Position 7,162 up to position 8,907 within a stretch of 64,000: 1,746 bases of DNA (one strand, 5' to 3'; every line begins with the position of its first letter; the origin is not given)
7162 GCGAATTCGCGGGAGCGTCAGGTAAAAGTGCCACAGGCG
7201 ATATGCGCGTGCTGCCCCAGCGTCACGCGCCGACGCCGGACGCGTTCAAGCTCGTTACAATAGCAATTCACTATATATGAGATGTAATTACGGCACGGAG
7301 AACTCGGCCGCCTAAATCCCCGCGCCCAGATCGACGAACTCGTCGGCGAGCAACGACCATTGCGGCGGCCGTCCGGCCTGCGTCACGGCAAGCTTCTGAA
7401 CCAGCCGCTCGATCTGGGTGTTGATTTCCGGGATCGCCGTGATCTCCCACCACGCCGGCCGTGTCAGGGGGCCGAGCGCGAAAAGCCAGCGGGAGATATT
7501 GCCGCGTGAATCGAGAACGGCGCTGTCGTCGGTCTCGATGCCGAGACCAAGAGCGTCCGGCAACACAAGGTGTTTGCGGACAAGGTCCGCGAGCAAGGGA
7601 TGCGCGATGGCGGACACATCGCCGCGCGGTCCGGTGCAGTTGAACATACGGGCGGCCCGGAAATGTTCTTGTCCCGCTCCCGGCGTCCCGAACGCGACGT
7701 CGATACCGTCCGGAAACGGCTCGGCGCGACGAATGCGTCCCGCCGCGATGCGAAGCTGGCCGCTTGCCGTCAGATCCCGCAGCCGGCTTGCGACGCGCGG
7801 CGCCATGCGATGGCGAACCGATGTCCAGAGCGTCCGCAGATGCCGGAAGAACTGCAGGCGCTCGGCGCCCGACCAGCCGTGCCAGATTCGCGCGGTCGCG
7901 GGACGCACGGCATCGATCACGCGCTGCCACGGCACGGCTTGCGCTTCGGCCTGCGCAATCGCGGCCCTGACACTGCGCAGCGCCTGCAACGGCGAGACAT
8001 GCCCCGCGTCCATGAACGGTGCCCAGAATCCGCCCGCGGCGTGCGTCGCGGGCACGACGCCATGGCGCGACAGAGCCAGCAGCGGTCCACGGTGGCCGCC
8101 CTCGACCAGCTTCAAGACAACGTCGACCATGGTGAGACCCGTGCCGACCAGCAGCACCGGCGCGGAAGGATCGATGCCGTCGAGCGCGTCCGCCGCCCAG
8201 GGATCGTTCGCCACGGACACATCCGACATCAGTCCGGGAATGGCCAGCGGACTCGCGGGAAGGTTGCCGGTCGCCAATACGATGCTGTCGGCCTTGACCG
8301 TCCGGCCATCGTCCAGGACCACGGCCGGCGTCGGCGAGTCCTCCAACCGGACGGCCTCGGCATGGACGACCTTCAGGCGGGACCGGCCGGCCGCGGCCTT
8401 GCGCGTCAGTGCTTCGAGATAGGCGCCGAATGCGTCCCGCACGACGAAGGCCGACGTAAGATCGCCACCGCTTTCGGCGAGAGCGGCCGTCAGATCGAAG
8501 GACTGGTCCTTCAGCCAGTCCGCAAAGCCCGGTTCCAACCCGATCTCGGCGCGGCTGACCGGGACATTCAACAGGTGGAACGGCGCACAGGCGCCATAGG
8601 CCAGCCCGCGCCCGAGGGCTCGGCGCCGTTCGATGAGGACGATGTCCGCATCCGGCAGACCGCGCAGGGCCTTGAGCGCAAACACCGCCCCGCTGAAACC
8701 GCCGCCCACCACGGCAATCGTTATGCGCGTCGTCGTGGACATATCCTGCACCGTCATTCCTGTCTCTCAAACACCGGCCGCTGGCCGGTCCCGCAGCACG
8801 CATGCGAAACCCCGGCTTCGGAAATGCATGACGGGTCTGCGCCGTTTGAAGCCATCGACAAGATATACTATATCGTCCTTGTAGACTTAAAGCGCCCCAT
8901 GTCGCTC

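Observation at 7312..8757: YdhS-like flavoprotein carries a CysE-mimic C-terminal tail (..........): candidate new cysteine-synthase partner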

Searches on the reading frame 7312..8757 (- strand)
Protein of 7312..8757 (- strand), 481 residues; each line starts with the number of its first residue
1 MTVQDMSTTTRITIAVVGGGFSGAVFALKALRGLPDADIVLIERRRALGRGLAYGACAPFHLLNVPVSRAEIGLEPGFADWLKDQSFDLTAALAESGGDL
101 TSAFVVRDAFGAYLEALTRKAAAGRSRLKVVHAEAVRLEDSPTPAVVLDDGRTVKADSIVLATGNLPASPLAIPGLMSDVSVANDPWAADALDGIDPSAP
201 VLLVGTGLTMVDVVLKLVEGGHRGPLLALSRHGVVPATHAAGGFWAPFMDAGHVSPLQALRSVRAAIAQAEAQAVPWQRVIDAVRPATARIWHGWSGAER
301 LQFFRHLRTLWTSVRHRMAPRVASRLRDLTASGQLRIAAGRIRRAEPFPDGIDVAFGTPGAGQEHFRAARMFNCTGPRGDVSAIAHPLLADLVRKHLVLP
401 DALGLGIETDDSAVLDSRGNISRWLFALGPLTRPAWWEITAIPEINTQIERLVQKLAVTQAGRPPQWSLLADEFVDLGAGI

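Call 3: search_protein_families(library=pfam, proteins=[window:7312-8757:-])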
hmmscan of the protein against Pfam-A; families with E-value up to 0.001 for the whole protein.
window:7312-8757:- (481 aa): 4 families
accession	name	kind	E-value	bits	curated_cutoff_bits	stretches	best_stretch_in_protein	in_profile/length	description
PF13454.12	NAD_binding_9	-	4.5e-26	92.1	21.8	1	15-165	1-154/155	FAD-NAD(P)-binding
PF07992.20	Pyr_redox_2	-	2.9e-10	40.5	26.1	1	14-214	3-158/291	Pyridine nucleotide-disulphide oxidoreductase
PF13434.12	Lys_Orn_oxgnase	-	0.00013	21.7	21.3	0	106-230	93-220/339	L-lysine 6-monooxygenase/L-ornithine 5-monooxygenase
PF01266.30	DAO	-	0.00032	20.8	27.9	0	14-126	2-110/353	FAD dependent oxidoreductase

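Call 4: search_protein_families(library=ncbifam, proteins=[window:7312-8757:-])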
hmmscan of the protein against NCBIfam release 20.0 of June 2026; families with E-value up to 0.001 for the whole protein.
window:7312-8757:- (481 aa): 0 families

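Call 5: find_homologous_proteins(query=window:7312-8757:-)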
Query window:7312-8757:- (481 aa): 4651 proteins with E <= 0.001 among 8000 candidates; the best 120 are listed.
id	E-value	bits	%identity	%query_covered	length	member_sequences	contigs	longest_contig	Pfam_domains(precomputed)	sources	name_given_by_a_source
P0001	0.0e+0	1026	100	97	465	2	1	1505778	PF07992.21,PF13454.13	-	-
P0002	8.8e-254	861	82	100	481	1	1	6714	PF13434.13,PF07992.21,PF13454.13,PF12831.14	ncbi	-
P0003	2.0e-240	817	78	100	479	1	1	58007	PF07992.21,PF13454.13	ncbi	-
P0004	1.7e-198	678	64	99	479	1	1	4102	PF01266.31,PF07992.21,PF13454.13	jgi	jgi:uncharacterized NAD(P)/FAD-binding protein YdhS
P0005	1.5e-197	675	65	98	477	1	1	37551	PF01266.31,PF07992.21,PF13454.13,PF05834.19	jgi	jgi:uncharacterized NAD(P)/FAD-binding protein YdhS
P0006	8.2e-169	580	57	95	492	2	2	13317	PF01266.31,PF13450.13,PF07992.21,PF13454.13,PF01134.29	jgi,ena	-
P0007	2.7e-166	572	59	98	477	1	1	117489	PF07992.21,PF13454.13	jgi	jgi:uncharacterized NAD(P)/FAD-binding protein YdhS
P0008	2.4e-165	569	58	99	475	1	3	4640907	PF07992.21,PF13454.13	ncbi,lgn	ncbi:MAG: FAD/NAD(P)-binding protein [Rhizomicrobium sp.]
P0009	4.0e-160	552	57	95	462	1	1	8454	PF01266.31,PF13434.13,PF07992.21,PF13454.13,PF01134.29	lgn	-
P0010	1.2e-159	550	55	95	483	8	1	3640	PF01266.31,PF13450.13,PF00890.31,PF07992.21,PF13454.13,PF05834.19,PF01134.29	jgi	jgi:uncharacterized NAD(P)/FAD-binding protein YdhS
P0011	2.3e-157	543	55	99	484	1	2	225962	PF07992.21,PF13454.13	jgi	jgi:uncharacterized NAD(P)/FAD-binding protein YdhS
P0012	2.7e-157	543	59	98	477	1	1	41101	PF13450.13,PF07992.21,PF13454.13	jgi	jgi:uncharacterized NAD(P)/FAD-binding protein YdhS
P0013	2.9e-157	542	55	100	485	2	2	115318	PF01266.31,PF07992.21,PF13454.13,PF01134.29,PF12831.14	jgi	jgi:uncharacterized NAD(P)/FAD-binding protein YdhS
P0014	4.4e-157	542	55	98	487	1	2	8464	PF01266.31,PF07992.21,PF13454.13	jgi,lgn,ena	jgi:uncharacterized NAD(P)/FAD-binding protein YdhS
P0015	4.6e-157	542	56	99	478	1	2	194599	PF01266.31,PF13450.13,PF07992.21,PF13454.13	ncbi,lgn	ncbi:MAG: FAD/NAD(P)-binding protein [Rhizomicrobium sp.]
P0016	2.6e-156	539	55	98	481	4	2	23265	PF01266.31,PF13450.13,PF07992.21,PF13454.13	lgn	-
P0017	1.0e-155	537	57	98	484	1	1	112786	PF01266.31,PF07992.21,PF13454.13,PF05834.19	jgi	jgi:uncharacterized NAD(P)/FAD-binding protein YdhS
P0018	1.0e-155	537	56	98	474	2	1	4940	PF01266.31,PF07992.21,PF13454.13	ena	-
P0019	2.7e-155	536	56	100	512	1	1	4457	PF13450.13,PF07992.21,PF13454.13,PF01134.29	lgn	-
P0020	5.2e-155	535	56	98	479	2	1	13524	PF01266.31,PF07992.21,PF13454.13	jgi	-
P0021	5.6e-155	535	56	98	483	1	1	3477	PF01266.31,PF07992.21,PF13454.13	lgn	-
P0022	1.6e-154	533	55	98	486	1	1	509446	PF01266.31,PF07992.21,PF13454.13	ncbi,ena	-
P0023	2.7e-154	533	54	98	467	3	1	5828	PF01266.31,PF07992.21,PF13454.13,PF05834.19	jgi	jgi:uncharacterized NAD(P)/FAD-binding protein YdhS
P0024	1.6e-153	530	56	98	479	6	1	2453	PF01266.31,PF13450.13,PF07992.21,PF13454.13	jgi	jgi:uncharacterized NAD(P)/FAD-binding protein YdhS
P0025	1.7e-153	530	54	99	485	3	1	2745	PF01266.31,PF07992.21,PF13454.13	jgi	jgi:uncharacterized NAD(P)/FAD-binding protein YdhS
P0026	1.7e-153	530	54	95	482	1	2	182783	PF01266.31,PF13450.13,PF07992.21,PF13454.13,PF01134.29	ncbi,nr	ncbi:MAG TPA: FAD/NAD(P)-binding protein [Rhizomicrobium sp.]|nr:FAD/NAD(P)-binding protein [Rhizomi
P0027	2.0e-153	530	55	98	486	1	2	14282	PF01266.31,PF07992.21,PF13454.13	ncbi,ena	-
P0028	2.2e-153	530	54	100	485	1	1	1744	PF07992.21,PF13454.13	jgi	jgi:uncharacterized NAD(P)/FAD-binding protein YdhS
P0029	3.8e-153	529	53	95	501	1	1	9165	PF01266.31,PF13450.13,PF07992.21,PF13454.13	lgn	-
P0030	5.8e-153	528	54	100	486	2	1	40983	PF01266.31,PF07992.21,PF13454.13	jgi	jgi:uncharacterized NAD(P)/FAD-binding protein YdhS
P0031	5.8e-153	528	55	100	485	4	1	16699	PF07992.21,PF13454.13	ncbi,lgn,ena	-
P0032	1.1e-152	527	54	98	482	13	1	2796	PF01266.31,PF07992.21,PF13454.13,PF01134.29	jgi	-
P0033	1.7e-152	527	56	98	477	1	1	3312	PF13450.13,PF07992.21,PF13454.13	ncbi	-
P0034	1.9e-152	527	54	95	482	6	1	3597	PF01266.31,PF13450.13,PF07992.21,PF13454.13,PF01134.29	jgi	-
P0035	1.2e-151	524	56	98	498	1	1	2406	PF07992.21,PF13454.13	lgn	-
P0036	1.9e-151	523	55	98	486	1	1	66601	PF07992.21,PF13454.13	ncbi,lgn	-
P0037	1.9e-151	523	55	99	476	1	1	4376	PF01266.31,PF07992.21,PF13454.13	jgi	-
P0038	3.6e-151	522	54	98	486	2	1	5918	PF01266.31,PF07992.21,PF13454.13,PF05834.19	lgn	-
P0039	4.6e-151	522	56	98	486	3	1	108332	PF01266.31,PF13450.13,PF07992.21,PF13454.13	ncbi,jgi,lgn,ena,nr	ncbi:MAG: FAD/NAD(P)-binding protein [Alphaproteobacteria bacterium]|nr:FAD/NAD(P)-binding protein [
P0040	5.3e-151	522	54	95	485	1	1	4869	PF01266.31,PF07992.21,PF13454.13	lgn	-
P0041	7.0e-151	521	56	99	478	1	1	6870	PF07992.21,PF13454.13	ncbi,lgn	-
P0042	1.3e-150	520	54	100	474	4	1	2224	PF07992.21,PF13454.13,PF05834.19,PF01134.29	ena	-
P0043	1.4e-150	520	54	94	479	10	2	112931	PF01266.31,PF07992.21,PF13454.13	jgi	jgi:uncharacterized NAD(P)/FAD-binding protein YdhS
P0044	1.4e-150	520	54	98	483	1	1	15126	PF01266.31,PF07992.21,PF13454.13,PF05834.19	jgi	jgi:uncharacterized NAD(P)/FAD-binding protein YdhS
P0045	3.3e-150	519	55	97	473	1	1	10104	PF07992.21,PF13454.13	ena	-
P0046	4.5e-150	519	54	95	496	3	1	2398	PF13454.13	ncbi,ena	-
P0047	6.0e-150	518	54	98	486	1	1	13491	PF01266.31,PF07992.21,PF13454.13,PF05834.19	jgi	jgi:uncharacterized NAD(P)/FAD-binding protein YdhS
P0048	8.4e-150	518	53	95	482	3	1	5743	PF01266.31,PF13450.13,PF07992.21,PF13454.13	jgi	jgi:uncharacterized NAD(P)/FAD-binding protein YdhS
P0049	1.0e-149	518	54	99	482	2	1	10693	PF01266.31,PF13450.13,PF07992.21,PF13454.13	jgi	jgi:uncharacterized NAD(P)/FAD-binding protein YdhS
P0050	1.1e-149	517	52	99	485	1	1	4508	PF01266.31,PF07992.21,PF13454.13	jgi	jgi:uncharacterized NAD(P)/FAD-binding protein YdhS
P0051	1.3e-149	517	54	98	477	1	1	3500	PF01266.31,PF07992.21,PF13454.13,PF05834.19,PF01134.29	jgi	jgi:uncharacterized NAD(P)/FAD-binding protein YdhS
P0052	2.0e-149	517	53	98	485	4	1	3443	PF01266.31,PF07992.21,PF13454.13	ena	-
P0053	2.6e-149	516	55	98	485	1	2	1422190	PF07992.21,PF13454.13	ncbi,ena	-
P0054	2.6e-149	516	53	100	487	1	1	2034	PF01266.31,PF07992.21,PF13454.13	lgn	-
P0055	3.1e-149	516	54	95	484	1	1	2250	PF01266.31,PF07992.21,PF13454.13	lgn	-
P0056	3.9e-149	516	54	99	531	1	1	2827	PF01266.31,PF07992.21,PF13454.13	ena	-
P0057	4.3e-149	515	54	98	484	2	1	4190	PF01266.31,PF13450.13,PF07992.21,PF13454.13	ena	-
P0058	7.8e-149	515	55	98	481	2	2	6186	PF01266.31,PF07992.21,PF13454.13,PF05834.19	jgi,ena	-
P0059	1.4e-148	514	52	97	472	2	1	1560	PF07992.21,PF13454.13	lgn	-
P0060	2.5e-148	513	55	97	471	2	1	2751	PF07992.21,PF13454.13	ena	-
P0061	2.6e-148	513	55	94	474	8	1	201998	PF01266.31,PF07992.21,PF13454.13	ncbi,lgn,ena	-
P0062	2.9e-148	513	53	100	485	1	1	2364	PF01266.31,PF13450.13,PF07992.21,PF13454.13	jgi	-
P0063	8.8e-148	511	54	99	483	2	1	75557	PF01266.31,PF07992.21,PF13454.13,PF01134.29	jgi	jgi:uncharacterized NAD(P)/FAD-binding protein YdhS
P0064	9.2e-148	511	53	98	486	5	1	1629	PF07992.21,PF13454.13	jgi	jgi:uncharacterized NAD(P)/FAD-binding protein YdhS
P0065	1.2e-147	511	53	98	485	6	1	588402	PF01266.31,PF13450.13,PF07992.21,PF13454.13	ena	-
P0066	1.4e-147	510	54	93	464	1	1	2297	PF01266.31,PF13450.13,PF07992.21,PF13454.13,PF05834.19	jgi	jgi:uncharacterized NAD(P)/FAD-binding protein YdhS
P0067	2.9e-147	509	54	99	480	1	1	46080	PF07992.21,PF13454.13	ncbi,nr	ncbi:MAG: FAD/NAD(P)-binding protein [Caulobacter sp.]|nr:FAD/NAD(P)-binding protein [Caulobacter sp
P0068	5.0e-147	509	53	99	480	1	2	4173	PF01266.31,PF13450.13,PF07992.21,PF13454.13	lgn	-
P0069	5.3e-147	509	53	99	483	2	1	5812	PF01266.31,PF07992.21,PF13454.13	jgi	jgi:uncharacterized NAD(P)/FAD-binding protein YdhS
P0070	5.7e-147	508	53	97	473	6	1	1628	PF01266.31,PF07992.21,PF13454.13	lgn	-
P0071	1.3e-146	507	52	98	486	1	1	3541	PF01266.31,PF07992.21,PF13454.13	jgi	jgi:uncharacterized NAD(P)/FAD-binding protein YdhS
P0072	4.1e-146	506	51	99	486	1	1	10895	PF01266.31,PF07992.21,PF13454.13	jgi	jgi:uncharacterized NAD(P)/FAD-binding protein YdhS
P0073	4.3e-146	506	53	100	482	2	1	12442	PF07992.21,PF13454.13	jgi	jgi:uncharacterized NAD(P)/FAD-binding protein YdhS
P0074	4.5e-146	505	54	98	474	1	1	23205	PF01266.31,PF07992.21,PF13454.13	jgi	jgi:uncharacterized NAD(P)/FAD-binding protein YdhS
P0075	1.0e-145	504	52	96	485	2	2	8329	PF01266.31,PF07992.21,PF13454.13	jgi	jgi:uncharacterized NAD(P)/FAD-binding protein YdhS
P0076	1.3e-145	504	53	97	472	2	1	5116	PF13450.13,PF07992.21,PF13454.13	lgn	-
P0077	2.4e-145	503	53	99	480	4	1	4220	PF07992.21,PF13454.13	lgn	-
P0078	3.3e-145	503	54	97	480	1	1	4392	PF01266.31,PF13450.13,PF07992.21,PF13454.13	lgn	-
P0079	3.6e-145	503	52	100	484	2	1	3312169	PF01266.31,PF07992.21,PF13454.13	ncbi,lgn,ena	-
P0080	4.6e-145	502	54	100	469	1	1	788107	PF01266.31,PF07992.21,PF13454.13,PF05834.19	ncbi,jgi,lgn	ncbi:MAG TPA: FAD/NAD(P)-binding protein [Rhizomicrobium sp.]|jgi:uncharacterized NAD(P)/FAD-binding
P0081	4.8e-145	502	52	100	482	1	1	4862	PF01266.31,PF07992.21,PF13454.13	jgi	jgi:uncharacterized NAD(P)/FAD-binding protein YdhS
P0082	4.9e-145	502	52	98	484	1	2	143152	PF01266.31,PF07992.21,PF13454.13,PF12831.14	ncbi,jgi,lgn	ncbi:MAG TPA: FAD/NAD(P)-binding protein [Rhizomicrobium sp.]|jgi:uncharacterized NAD(P)/FAD-binding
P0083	5.1e-145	502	52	99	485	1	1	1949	PF01266.31,PF13450.13,PF07992.21,PF13454.13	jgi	jgi:uncharacterized NAD(P)/FAD-binding protein YdhS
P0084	9.7e-145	501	54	98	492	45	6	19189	PF07992.21,PF13454.13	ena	-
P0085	1.1e-144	501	52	99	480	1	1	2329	PF01266.31,PF13450.13,PF07992.21,PF13454.13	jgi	jgi:uncharacterized NAD(P)/FAD-binding protein YdhS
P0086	1.1e-144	501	52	98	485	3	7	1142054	PF01266.31,PF07992.21,PF13454.13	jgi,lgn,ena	-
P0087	1.1e-144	501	52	100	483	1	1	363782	PF01266.31,PF07992.21,PF13454.13,PF05834.19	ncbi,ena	-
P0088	1.7e-144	500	52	97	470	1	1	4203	PF07992.21,PF13454.13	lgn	-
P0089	1.9e-144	500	53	98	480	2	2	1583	PF01266.31,PF07992.21,PF13454.13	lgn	-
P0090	2.4e-144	500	53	100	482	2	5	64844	PF01266.31,PF07992.21,PF13454.13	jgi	jgi:uncharacterized NAD(P)/FAD-binding protein YdhS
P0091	2.8e-144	500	53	100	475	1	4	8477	PF01266.31,PF07992.21,PF13454.13,PF05834.19,PF01134.29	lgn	-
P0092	3.0e-144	500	53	95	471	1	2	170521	PF07992.21,PF13454.13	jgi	jgi:uncharacterized NAD(P)/FAD-binding protein YdhS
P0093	3.7e-144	499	54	97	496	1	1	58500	PF01266.31,PF07992.21,PF13454.13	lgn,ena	-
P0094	4.8e-144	499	50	99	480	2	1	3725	PF07992.21,PF13454.13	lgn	-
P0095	5.7e-144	499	51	98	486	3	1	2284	PF01266.31,PF07992.21,PF13454.13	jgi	jgi:uncharacterized NAD(P)/FAD-binding protein YdhS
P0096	7.4e-144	498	52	100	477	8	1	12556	PF01266.31,PF07992.21,PF13454.13,PF05834.19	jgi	jgi:uncharacterized NAD(P)/FAD-binding protein YdhS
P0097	1.3e-143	497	53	99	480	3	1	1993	PF01266.31,PF07992.21,PF13454.13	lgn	-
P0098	1.6e-143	497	53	98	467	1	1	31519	PF01266.31,PF07992.21,PF13454.13,PF05834.19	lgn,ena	-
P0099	2.4e-143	497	50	97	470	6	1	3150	PF07992.21,PF13454.13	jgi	jgi:uncharacterized NAD(P)/FAD-binding protein YdhS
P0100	4.0e-143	496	53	100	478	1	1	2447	PF01266.31,PF07992.21,PF13454.13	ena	-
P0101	4.1e-143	496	53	99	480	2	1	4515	PF07992.21,PF13454.13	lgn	-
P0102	4.5e-143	496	52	100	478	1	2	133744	PF01266.31,PF07992.21,PF13454.13,PF05834.19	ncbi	ncbi:MAG: FAD/NAD(P)-binding protein [Rhizomicrobium sp.]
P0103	4.8e-143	496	55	98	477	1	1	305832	PF07992.21,PF13454.13,PF05834.19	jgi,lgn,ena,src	-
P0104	6.2e-143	495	54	97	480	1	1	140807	PF01266.31,PF07992.21,PF13454.13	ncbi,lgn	ncbi:MAG: FAD/NAD(P)-binding protein [Pseudomonadota bacterium]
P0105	1.6e-142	494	54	98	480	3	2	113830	PF01266.31,PF07992.21,PF13454.13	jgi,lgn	jgi:uncharacterized NAD(P)/FAD-binding protein YdhS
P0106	1.2e-141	491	52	99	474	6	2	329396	PF07992.21,PF13454.13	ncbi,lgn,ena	-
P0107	1.7e-141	490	50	97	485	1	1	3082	PF01266.31,PF07992.21,PF13454.13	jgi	jgi:uncharacterized NAD(P)/FAD-binding protein YdhS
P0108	2.1e-141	490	53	98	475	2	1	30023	PF01266.31,PF13454.13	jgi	jgi:uncharacterized NAD(P)/FAD-binding protein YdhS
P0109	3.2e-141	489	55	97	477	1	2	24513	PF01266.31,PF07992.21,PF13454.13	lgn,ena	-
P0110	8.1e-141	488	51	99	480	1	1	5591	PF01266.31,PF07992.21,PF13454.13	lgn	-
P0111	8.8e-141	488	54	97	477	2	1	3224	PF01266.31,PF07992.21,PF13454.13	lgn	-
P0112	8.8e-141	488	51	99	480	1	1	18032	PF07992.21,PF13454.13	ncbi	ncbi:MAG: FAD/NAD(P)-binding protein [Rhizomicrobium sp.]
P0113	1.0e-140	488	55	97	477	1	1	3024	PF01266.31,PF07992.21,PF13454.13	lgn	-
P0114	1.0e-140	488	53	99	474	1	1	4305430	PF07992.21,PF13454.13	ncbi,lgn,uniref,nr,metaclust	ncbi:pyridine nucleotide-disulfide oxidoreductase family [Methylocella silvestris BL2]|uniref:Pyridi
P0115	1.7e-140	487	52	98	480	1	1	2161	PF07992.21,PF13454.13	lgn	-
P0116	2.1e-140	487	53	98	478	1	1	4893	PF01266.31,PF07992.21,PF13454.13,PF05834.19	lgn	-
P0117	3.7e-140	486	52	96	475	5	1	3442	PF01266.31,PF07992.21,PF13454.13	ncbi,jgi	ncbi:MAG: FAD/NAD(P)-binding protein [Rhizomicrobium sp.]|jgi:uncharacterized NAD(P)/FAD-binding pro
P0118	4.5e-140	486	53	99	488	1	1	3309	PF01266.31,PF13450.13,PF07992.21,PF13454.13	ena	-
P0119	4.8e-140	486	51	99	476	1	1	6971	PF01266.31,PF07992.21,PF13454.13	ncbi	ncbi:MAG TPA: FAD/NAD(P)-binding protein [Rhizomicrobium sp.]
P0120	5.7e-140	485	53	97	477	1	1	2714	PF01266.31,PF07992.21,PF13454.13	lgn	-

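Call 8: find_encoding_contigs(protein=P0001, flank=10000, max_places=3)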
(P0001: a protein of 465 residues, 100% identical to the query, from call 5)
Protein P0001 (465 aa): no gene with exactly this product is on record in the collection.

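Call 9: find_encoding_contigs(protein=P0003, flank=10000, max_places=2)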
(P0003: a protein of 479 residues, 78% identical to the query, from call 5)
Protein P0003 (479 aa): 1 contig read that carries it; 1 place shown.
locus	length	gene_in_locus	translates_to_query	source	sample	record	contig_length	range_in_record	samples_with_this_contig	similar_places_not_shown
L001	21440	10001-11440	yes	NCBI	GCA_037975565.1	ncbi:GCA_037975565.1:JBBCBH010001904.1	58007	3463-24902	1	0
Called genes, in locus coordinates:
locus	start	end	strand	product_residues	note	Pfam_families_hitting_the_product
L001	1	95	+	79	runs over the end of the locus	-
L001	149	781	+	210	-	PF12951:PATR (weak)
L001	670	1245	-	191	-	-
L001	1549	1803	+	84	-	-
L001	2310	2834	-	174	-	-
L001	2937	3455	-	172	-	-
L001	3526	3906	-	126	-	PF08450:SGL (faint)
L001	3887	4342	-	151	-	PF08450:SGL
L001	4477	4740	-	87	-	-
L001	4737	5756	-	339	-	PF00135:COesterase, PF07859:Abhydrolase_3 (faint), PF20434:BD-FAE (weak)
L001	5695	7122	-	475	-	PF03137:OATP (faint), PF07690:MFS_1, PF00135:COesterase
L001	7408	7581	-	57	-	-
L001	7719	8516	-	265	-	PF00296:Bac_luciferase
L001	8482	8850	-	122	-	PF00296:Bac_luciferase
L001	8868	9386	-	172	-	PF25087:GMPPB_C (faint), PF00132:Hexapep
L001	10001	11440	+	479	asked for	PF07992:Pyr_redox_2, PF13454:NAD_binding_9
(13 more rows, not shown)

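Call 10: find_encoding_contigs(protein=P0114, flank=10000, max_places=2)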
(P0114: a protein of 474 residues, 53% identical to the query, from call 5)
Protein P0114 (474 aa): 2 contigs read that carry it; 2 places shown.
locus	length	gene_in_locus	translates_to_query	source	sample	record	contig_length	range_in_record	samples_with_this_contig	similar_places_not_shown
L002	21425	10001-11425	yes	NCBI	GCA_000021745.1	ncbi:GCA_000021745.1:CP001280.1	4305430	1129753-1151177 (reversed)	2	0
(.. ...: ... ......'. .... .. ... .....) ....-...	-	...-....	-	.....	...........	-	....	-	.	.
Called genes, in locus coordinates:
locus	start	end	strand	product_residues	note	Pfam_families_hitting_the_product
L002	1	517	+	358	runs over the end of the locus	PF08448:PAS_4, PF07568:HisKA_2, PF13581:HATPase_c_2, PF02518:HATPase_c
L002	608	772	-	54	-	-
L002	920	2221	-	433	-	PF04041:Glyco_hydro_130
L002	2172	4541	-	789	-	PF13439:Glyco_transf_4 (weak), PF00534:Glycos_transf_1, PF13692:Glyco_trans_1_4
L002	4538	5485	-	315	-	-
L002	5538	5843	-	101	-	-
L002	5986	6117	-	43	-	-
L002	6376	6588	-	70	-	PF00313:CSD, PF23456:CSDE1 (weak)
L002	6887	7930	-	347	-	PF04055:Radical_SAM, PF13353:Fer4_12 (faint), PF06463:Mob_synth_C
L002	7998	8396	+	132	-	PF06155:GBBH-like_N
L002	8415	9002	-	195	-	PF03734:YkuD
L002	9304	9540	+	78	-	PF07330:DUF1467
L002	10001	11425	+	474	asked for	PF07992:Pyr_redox_2 (faint), PF13454:NAD_binding_9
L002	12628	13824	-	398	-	PF03616:Glt_symporter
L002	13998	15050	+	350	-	PF12833:HTH_18, PF00165:HTH_AraC (weak)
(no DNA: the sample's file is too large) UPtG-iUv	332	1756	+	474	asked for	PF07992:Pyr_redox_2 (faint), PF13454:NAD_binding_9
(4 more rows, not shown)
